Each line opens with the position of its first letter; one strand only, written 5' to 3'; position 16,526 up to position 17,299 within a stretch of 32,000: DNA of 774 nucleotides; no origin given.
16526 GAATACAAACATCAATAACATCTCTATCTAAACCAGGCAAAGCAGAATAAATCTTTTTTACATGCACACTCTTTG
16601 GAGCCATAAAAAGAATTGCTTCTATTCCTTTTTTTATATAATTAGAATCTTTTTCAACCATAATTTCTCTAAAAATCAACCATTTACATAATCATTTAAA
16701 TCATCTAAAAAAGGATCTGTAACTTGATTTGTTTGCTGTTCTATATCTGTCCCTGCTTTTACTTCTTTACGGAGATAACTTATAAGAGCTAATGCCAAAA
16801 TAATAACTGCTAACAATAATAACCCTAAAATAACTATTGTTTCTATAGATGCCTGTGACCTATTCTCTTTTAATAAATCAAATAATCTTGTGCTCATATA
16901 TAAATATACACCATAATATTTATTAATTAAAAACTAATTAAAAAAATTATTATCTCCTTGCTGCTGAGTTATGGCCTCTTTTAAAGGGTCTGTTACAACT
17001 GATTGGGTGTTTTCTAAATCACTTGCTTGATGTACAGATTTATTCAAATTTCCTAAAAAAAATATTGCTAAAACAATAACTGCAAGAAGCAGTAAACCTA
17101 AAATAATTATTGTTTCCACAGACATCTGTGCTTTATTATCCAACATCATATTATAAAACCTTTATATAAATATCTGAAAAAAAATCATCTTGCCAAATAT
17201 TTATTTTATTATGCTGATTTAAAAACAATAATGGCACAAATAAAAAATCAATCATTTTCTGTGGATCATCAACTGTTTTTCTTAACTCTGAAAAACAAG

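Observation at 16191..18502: ScpA and ScpB are split by two tandem pilin-like (class III signal peptide) mini-genes in one tightly coupled operon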

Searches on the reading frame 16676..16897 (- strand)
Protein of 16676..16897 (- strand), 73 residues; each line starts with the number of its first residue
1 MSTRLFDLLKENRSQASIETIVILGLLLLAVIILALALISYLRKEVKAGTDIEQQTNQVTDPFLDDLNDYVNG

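Call 3: search_protein_families(library=pfam, proteins=[window:16676-16897:-], max_evalue=0.1)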
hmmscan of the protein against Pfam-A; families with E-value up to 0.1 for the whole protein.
window:16676-16897:- (73 aa): 6 families
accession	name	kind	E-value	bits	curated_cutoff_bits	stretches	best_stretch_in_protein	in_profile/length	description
PF19592.4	DUF6097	-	0.021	15.5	27.5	1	16-48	110-141/152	Family of unknown function (DUF6097)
PF06143.16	Baculo_11_kDa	-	0.026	14.5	28.4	1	8-58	25-75/84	Baculovirus 11 kDa family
PF25667.1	ASFV_P17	-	0.029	14.9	27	1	18-50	36-68/117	African swine fever virus minor capsid protein p17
PF02656.20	DUF202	-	0.069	14.1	23.4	1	13-45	34-66/68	Domain of unknown function (DUF202)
PF01102.23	Glycophorin_A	-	0.082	13.6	30.1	1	14-60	56-101/114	Glycophorin A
PF05083.18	LST1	-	0.091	13.4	22.3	0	24-47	2-24/78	LST-1 protein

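Call 4: search_protein_families(library=ncbifam, proteins=[window:16676-16897:-], max_evalue=0.1)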
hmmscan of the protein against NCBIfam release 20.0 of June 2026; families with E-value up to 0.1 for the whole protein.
window:16676-16897:- (73 aa): 1 family
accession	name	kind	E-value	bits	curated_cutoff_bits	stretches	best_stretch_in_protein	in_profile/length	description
TIGR03727.1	urea_t_UrtC_arc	equivalog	0.061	12.2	575.55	1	15-57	313-356/369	urea ABC transporter, permease protein UrtC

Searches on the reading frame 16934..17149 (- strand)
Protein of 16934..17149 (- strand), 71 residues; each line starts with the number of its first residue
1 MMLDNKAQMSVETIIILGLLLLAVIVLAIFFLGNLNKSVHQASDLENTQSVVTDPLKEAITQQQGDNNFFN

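Call 3: search_protein_families(library=pfam, proteins=[window:16934-17149:-], max_evalue=0.1)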
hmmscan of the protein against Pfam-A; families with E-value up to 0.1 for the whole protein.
window:16934-17149:- (71 aa): 5 families
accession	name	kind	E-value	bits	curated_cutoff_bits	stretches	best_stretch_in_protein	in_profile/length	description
PF25667.1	ASFV_P17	-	0.0073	16.8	27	1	7-46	32-71/117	African swine fever virus minor capsid protein p17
PF04021.17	Class_IIIsignal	-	0.011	16.1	23.7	1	5-30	1-26/27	Class III signal peptide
PF02203.21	TarH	-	0.068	13.5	25.2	1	13-46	14-47/177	Tar ligand binding domain homologue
PF12175.13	WSS_VP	-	0.072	13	24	1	8-70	6-65/201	White spot syndrome virus structural envelope protein VP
PF04415.17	DUF515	-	0.079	11.8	29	1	10-56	27-73/449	Protein of unknown function (DUF515)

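Call 4: search_protein_families(library=ncbifam, proteins=[window:16934-17149:-], max_evalue=0.1)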
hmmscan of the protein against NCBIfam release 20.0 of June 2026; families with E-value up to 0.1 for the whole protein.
window:16934-17149:- (71 aa): 5 families
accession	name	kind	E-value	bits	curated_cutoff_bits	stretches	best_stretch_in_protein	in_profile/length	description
NF006283.1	PRK08455.1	equivalog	0.013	15.1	187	1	6-67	14-75/182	flagellar basal body-associated protein FliL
NF047380.1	photo_II_xxx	equivalog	0.015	15.6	80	1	13-66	6-55/75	photosystem II protein, Psb35-related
TIGR04205.1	classIII_w_PIP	hypoth_equivalog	0.025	14.6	65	1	5-45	1-41/67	class III signal peptide domain-containing protein, archaeosortase D/PIP-CTERM system-associated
NF004285.1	PRK05696.1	equivalog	0.038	13.8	179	1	13-55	22-64/171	flagellar basal body-associated protein FliL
NF041013.1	T4P_ComGE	equivalog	0.05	13.7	49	1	5-68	3-61/83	competence type IV pilus minor pilin ComGE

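Call 8: find_homologous_proteins(query=window:16934-17149:-, max_evalue=0.01)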
Query window:16934-17149:- (71 aa): 2 proteins with E <= 0.01 among 102 candidates.
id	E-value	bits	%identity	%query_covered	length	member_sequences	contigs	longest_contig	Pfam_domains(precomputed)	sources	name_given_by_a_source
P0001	1.1e-31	125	90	97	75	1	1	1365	-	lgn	-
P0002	7.3e-30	119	100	89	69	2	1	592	-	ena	-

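Call 37: find_encoding_contigs(protein=P0001, flank=5000, max_places=3)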
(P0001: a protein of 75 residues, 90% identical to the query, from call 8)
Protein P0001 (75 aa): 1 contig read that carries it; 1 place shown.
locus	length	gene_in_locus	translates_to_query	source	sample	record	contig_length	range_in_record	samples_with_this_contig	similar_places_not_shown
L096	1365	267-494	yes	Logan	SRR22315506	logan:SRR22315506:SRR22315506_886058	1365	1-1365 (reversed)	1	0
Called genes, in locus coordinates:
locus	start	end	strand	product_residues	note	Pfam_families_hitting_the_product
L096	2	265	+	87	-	?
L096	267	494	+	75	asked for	-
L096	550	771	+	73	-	-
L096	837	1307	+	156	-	PF04079:SMC_ScpB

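Call 58: search_solved_structures(query=A3, max_evalue=10, show_alignments=3)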
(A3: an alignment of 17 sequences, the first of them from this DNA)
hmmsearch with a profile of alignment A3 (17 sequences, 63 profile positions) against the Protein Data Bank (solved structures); distinct sequences matched with E-value up to 10: 6.
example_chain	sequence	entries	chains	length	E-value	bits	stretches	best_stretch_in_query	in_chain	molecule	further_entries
6w8u_A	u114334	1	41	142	0.046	17.1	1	9-36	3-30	pilin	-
9v96_A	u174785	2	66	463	0.097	16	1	2-53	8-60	Flagellin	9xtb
5zzk_A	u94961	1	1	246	0.33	14.4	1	14-49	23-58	Monofunctional glycosyltransferase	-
9v95_A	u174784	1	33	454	0.46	13.9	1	3-53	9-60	Flagellin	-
3vmq_A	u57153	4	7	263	0.48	13.8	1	14-49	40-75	Monofunctional glycosyltransferase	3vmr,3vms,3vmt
9eq7_A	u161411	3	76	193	0.72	13.2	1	4-44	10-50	Archaellin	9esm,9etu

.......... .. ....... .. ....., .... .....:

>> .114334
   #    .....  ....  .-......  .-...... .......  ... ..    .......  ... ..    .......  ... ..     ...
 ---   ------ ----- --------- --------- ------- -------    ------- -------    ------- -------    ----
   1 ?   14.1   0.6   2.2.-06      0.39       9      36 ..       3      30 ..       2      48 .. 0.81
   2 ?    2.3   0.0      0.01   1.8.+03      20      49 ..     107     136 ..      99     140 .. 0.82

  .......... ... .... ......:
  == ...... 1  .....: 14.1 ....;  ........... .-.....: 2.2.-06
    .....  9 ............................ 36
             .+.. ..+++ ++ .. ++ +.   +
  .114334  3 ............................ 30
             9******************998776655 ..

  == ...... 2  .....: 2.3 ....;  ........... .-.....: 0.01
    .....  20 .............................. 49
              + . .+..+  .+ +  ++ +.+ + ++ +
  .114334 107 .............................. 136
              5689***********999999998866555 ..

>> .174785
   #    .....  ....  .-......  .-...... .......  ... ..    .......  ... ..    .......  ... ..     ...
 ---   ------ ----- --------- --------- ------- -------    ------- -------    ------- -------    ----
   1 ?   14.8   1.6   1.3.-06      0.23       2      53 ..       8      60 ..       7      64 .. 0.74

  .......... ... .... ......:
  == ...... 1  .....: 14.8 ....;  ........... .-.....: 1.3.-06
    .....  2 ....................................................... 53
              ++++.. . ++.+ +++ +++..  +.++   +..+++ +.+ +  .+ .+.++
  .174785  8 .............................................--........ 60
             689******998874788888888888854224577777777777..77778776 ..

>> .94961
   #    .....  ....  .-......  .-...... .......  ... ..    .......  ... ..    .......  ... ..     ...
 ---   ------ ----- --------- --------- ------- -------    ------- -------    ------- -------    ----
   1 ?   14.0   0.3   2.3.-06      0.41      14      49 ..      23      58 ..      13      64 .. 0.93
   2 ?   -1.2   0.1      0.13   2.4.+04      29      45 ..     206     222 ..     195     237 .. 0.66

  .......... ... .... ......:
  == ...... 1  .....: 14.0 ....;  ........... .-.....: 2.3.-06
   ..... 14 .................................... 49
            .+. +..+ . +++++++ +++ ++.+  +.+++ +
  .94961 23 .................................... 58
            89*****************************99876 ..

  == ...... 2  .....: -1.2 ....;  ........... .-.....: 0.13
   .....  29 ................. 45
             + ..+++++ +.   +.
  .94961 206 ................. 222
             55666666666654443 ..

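Call 71: predict_structure(alignment_id=A8)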
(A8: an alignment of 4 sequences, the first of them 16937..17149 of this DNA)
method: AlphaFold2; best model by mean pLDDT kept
length: 71 residues; sequences in the alignment: 4
mean_pLDDT: 74.7   pTM: 0.36
mean pLDDT of the five models: 74.7, 73.0, 70.6, 69.7, 68.9
residues with pLDDT >= 90: 20; 70-90: 15; 50-70: 35; < 50: 1
segments of 3 or more residues with pLDDT < 50: none
pLDDT, mean of each block of 10 residues (from residue 1): 68 92 95 84 61 60 63 50
secondary structure, 60 per line:
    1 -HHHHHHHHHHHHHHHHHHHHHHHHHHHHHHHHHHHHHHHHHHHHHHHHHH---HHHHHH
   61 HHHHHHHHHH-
elements in order: H2-51 H55-70

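Call 74: fold_search(model_id=the predicted structure, library=pdb)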
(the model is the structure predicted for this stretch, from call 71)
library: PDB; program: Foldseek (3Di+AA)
matches with E <= 10: 0; with E <= 0.001: 0
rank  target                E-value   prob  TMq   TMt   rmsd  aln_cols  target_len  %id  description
